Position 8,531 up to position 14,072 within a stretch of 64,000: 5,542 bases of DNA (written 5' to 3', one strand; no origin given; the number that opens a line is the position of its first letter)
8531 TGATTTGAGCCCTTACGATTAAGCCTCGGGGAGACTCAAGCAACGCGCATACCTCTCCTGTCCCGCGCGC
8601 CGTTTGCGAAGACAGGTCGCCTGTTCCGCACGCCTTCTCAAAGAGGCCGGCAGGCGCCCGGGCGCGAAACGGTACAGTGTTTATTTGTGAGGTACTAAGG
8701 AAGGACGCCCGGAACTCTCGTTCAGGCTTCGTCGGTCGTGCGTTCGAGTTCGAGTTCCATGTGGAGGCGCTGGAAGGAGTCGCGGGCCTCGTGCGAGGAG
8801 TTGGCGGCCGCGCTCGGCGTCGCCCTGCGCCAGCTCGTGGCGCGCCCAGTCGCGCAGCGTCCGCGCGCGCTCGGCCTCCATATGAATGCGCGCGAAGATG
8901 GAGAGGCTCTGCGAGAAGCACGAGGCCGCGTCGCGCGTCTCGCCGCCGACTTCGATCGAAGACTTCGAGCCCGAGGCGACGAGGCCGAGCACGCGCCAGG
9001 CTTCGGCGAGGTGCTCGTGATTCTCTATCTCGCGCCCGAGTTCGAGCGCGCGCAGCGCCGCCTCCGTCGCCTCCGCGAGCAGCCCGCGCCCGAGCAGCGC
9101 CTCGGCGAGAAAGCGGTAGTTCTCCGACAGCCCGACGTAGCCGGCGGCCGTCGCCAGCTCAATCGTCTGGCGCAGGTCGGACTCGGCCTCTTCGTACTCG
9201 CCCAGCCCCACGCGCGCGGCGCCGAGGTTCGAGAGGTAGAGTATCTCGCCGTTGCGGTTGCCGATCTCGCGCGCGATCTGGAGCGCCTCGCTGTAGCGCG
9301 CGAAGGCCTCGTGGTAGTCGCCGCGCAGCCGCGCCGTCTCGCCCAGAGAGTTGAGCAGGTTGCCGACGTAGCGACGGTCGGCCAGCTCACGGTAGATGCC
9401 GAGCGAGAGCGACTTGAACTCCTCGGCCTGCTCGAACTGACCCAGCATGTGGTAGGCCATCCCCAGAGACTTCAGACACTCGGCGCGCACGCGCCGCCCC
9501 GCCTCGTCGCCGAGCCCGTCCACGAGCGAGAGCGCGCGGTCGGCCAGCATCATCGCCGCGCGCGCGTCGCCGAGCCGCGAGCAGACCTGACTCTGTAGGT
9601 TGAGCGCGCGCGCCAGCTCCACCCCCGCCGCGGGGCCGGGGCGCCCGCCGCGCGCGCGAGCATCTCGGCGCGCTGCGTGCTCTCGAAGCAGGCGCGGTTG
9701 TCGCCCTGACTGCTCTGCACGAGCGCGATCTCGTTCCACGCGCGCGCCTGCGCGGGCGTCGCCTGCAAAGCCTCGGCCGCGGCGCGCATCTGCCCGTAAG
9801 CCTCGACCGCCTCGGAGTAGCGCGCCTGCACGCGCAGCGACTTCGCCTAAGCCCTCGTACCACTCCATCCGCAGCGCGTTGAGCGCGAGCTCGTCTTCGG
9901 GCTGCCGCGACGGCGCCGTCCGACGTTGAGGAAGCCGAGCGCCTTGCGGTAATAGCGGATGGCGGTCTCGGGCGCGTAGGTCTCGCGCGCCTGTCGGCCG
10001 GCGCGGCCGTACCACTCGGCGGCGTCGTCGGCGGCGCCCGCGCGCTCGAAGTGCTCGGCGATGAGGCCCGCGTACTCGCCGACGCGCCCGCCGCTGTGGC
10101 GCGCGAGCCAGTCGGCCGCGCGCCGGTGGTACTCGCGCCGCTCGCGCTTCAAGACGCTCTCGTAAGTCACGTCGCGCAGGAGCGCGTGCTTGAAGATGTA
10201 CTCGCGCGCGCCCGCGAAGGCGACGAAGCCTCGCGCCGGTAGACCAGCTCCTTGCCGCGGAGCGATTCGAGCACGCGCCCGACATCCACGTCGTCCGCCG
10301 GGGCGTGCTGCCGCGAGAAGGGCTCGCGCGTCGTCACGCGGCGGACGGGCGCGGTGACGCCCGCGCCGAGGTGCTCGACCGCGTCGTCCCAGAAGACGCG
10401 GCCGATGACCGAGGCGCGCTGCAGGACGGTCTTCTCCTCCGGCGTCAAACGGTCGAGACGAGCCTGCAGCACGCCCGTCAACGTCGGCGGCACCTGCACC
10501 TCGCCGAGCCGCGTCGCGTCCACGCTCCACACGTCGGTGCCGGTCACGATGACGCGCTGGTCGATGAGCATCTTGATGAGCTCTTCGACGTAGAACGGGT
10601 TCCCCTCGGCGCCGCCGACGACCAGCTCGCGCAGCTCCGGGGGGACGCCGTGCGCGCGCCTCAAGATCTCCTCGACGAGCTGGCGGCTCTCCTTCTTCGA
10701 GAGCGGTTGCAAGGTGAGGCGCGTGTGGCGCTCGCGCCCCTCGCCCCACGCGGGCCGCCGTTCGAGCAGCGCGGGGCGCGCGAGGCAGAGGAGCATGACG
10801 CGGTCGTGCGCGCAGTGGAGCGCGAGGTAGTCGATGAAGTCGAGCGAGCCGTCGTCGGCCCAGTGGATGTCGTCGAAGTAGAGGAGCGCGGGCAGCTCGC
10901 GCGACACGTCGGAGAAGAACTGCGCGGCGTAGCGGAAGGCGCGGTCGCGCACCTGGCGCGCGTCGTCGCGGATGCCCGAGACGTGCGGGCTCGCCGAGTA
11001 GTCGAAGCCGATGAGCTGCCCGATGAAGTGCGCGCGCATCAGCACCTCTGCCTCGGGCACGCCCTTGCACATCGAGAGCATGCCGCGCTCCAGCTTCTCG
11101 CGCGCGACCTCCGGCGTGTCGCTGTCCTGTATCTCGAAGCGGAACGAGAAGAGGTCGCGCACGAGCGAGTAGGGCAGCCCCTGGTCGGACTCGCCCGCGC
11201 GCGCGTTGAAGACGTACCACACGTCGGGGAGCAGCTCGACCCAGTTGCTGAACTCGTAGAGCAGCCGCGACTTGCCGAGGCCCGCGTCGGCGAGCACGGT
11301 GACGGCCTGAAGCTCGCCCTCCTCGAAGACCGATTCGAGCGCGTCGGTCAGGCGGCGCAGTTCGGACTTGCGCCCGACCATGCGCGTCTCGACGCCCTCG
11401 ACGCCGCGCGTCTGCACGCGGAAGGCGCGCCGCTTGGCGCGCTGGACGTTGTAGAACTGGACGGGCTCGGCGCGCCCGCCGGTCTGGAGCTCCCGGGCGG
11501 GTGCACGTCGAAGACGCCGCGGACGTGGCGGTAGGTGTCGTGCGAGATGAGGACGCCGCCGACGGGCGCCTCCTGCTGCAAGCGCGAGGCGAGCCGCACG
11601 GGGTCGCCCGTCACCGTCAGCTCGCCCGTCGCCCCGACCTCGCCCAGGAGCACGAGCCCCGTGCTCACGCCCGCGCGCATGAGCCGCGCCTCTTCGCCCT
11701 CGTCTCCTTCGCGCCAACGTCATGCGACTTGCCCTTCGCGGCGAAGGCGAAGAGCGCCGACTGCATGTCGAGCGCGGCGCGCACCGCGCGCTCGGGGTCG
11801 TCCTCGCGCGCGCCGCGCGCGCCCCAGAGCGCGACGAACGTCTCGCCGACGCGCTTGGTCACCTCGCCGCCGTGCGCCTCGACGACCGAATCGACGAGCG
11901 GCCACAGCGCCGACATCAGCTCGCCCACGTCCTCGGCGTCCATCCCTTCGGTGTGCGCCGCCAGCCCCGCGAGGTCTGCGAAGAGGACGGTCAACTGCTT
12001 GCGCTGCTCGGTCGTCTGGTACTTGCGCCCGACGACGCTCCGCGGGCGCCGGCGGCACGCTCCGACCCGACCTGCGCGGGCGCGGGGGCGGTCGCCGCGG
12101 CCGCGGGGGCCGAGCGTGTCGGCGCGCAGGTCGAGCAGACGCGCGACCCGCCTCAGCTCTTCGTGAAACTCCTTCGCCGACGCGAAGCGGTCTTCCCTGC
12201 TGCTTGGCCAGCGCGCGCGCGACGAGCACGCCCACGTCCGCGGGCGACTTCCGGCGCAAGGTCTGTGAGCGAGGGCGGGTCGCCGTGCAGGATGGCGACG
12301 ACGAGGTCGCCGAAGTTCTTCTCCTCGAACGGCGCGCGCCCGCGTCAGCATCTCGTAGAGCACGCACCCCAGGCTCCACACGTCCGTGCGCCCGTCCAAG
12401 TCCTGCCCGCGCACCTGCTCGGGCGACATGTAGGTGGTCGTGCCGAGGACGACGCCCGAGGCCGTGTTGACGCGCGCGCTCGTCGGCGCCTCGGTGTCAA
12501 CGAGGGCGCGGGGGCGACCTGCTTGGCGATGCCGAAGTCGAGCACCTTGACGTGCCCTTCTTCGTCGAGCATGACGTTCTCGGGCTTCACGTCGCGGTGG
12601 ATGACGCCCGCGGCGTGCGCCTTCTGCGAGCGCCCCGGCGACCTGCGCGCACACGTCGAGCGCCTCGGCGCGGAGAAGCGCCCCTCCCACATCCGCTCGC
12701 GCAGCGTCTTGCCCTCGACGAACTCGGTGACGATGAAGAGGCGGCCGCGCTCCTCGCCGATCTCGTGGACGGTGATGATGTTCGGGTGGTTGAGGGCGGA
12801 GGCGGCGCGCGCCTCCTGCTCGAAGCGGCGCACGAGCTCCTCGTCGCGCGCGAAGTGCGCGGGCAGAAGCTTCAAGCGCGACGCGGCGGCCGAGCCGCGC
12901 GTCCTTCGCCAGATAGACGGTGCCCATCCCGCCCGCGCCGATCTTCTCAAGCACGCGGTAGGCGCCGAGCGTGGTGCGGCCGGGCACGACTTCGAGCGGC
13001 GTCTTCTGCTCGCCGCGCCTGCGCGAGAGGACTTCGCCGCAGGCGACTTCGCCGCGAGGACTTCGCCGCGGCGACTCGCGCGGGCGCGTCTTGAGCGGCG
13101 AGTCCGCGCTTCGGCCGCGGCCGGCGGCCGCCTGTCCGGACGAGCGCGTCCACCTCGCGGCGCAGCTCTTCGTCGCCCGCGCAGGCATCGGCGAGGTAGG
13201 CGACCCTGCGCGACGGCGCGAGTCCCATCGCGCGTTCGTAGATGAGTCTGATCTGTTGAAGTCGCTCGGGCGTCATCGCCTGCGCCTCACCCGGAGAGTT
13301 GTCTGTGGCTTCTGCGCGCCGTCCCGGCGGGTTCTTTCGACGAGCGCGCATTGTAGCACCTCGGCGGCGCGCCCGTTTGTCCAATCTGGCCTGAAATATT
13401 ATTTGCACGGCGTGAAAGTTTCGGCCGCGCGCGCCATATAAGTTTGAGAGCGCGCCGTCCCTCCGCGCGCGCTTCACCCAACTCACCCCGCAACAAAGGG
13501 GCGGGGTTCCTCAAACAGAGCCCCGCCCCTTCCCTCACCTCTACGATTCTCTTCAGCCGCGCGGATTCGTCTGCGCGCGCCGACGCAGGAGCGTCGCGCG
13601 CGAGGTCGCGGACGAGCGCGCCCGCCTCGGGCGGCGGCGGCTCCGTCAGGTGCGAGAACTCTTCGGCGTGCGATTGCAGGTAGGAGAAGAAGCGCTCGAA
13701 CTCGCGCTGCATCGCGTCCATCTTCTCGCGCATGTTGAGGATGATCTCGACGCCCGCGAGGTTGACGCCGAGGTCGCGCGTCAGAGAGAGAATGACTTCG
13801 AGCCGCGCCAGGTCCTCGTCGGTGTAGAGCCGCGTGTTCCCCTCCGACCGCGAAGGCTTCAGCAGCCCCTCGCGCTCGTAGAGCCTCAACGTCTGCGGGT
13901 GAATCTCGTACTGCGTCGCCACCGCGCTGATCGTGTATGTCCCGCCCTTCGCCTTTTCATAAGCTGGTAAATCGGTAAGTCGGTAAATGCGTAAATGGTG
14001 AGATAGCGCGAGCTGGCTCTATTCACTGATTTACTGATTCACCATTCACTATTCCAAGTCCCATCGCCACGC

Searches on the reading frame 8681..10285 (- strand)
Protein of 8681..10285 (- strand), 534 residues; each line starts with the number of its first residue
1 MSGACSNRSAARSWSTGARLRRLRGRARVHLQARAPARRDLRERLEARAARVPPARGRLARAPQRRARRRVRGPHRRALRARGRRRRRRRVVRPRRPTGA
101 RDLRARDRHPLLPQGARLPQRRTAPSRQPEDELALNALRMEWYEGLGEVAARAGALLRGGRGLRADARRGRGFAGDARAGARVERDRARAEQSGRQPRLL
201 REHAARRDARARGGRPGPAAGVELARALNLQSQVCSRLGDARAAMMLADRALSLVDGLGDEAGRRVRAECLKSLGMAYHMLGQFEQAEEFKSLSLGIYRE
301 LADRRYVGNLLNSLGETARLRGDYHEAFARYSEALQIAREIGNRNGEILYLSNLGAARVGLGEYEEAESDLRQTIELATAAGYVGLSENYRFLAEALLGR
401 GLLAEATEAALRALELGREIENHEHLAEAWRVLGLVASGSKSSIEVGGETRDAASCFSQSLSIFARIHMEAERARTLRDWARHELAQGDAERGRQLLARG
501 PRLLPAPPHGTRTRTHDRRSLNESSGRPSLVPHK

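Call 57: search_protein_families(library=pfam, proteins=[window:8681-10285:-], max_evalue=0.00001)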
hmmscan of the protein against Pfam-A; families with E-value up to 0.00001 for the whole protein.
window:8681-10285:- (534 aa): 5 families
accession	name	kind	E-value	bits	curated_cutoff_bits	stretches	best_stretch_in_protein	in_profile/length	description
PF13424.12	TPR_12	-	2.2e-24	85.9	30.1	1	307-379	2-76/77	Tetratricopeptide repeat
PF00515.34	TPR_1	-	3.5e-11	42.9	27.8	0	268-289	1-22/34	Tetratricopeptide repeat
PF17874.7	TPR_MalT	-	8.4e-11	42.1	45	1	230-446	6-223/336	MalT-like TPR region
PF07719.23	TPR_2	-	1.6e-09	37.5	27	0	310-339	3-32/34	Tetratricopeptide repeat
PF13374.12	TPR_10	-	3.6e-09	36.8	27.5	0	310-340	4-34/42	Tetratricopeptide repeat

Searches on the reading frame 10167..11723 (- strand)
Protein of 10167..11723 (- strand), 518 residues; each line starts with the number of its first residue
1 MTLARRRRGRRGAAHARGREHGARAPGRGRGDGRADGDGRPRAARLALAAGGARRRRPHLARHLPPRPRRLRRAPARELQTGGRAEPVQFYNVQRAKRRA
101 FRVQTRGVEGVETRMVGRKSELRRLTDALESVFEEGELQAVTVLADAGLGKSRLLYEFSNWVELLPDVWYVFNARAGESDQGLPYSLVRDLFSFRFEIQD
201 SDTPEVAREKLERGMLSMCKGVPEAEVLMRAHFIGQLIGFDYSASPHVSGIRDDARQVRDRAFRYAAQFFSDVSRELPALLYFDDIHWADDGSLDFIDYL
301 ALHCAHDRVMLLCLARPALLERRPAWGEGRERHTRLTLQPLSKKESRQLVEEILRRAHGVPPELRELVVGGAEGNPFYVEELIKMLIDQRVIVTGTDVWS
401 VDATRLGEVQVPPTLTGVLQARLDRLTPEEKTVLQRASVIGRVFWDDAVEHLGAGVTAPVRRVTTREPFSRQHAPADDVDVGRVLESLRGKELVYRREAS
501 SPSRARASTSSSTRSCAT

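Call 57: search_protein_families(library=pfam, proteins=[window:10167-11723:-], max_evalue=0.00001)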
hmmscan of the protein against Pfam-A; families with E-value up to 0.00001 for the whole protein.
window:10167-11723:- (518 aa): 1 family
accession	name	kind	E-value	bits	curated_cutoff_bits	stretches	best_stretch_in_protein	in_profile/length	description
PF13191.12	AAA_16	-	3.2e-17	64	32.6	1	115-301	2-156/167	AAA ATPase domain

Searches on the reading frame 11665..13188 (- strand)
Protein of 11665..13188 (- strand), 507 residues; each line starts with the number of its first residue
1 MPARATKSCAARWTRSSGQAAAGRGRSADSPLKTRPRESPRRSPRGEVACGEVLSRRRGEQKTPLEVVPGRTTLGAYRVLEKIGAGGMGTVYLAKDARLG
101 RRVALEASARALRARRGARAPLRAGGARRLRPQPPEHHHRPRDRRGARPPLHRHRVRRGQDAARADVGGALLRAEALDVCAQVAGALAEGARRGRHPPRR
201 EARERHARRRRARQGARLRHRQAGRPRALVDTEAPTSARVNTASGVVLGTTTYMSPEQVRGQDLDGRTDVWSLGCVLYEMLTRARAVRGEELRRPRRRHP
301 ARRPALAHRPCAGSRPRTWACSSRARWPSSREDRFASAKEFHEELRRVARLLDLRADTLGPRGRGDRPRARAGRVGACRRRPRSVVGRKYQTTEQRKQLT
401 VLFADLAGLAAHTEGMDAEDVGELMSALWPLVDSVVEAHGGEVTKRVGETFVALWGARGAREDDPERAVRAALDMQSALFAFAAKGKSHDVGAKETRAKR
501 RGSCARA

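Call 57: search_protein_families(library=pfam, proteins=[window:11665-13188:-], max_evalue=0.00001)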
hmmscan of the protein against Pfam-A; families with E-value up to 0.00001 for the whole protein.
window:11665-13188:- (507 aa): 2 families
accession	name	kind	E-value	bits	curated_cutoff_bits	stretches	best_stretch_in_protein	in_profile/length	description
PF00069.31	Pkinase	-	1.6e-13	51.1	31.7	1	246-288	156-198/263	Protein kinase domain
PF00211.25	Guanylate_cyc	-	7.3e-06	26.1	21.9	0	394-485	4-95/183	Adenylate and Guanylate cyclase catalytic domain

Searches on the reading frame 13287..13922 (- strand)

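Call 6: search_protein_families(library=ncbifam, proteins=[window:13287-13922:-])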
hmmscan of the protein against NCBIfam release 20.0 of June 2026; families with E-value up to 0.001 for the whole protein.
window:13287-13922:- (211 aa): 11 families
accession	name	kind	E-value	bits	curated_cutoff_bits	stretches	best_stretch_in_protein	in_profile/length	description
NF047377.1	heat_HspR_dupli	exception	8.3e-27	94.1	300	1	5-94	15-105/214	heat shock protein transcriptional repressor HspR, fused homodimer type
NF047375.1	HeatShock_HspR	equivalog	3.8e-25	87.7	105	1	3-78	11-86/92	heat shock protein transcriptional repressor HspR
NF007069.0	PRK09514.1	equivalog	1e-10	41.7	143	1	1-66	7-72/141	Zn(2+)-responsive transcriptional regulator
NF050798.1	TF_FtsR_Actino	equivalog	4.2e-10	40.1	150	1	11-75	21-79/223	transcriptional regulator FtsR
TIGR02043.1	ZntR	equivalog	7e-10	39.2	167.95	1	2-65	8-71/131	Zn(2+)-responsive transcriptional regulator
TIGR02047.1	CadR-PbrR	equivalog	3e-08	33.7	151.45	1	3-77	8-82/127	Cd(II)/Pb(II)-responsive transcriptional regulator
TIGR02051.1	MerR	equivalog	6.1e-08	33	150.85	1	2-69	6-73/124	mercury resistance transcriptional regulator MerR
NF011617.0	PRK15043.1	equivalog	1.1e-07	31.4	417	1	5-85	13-95/243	HTH-type transcriptional regulator MlrA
TIGR02044.1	CueR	equivalog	1.9e-07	31.2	147.4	1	7-67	12-72/127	Cu(I)-responsive transcriptional regulator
TIGR01950.1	SoxR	equivalog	6.2e-05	22.8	116.9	1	10-65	16-70/142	redox-sensitive transcriptional activator SoxR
NF007590.0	PRK10227.1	equivalog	0.00036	20.6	244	1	9-74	14-84/135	Cu(I)-responsive transcriptional regulator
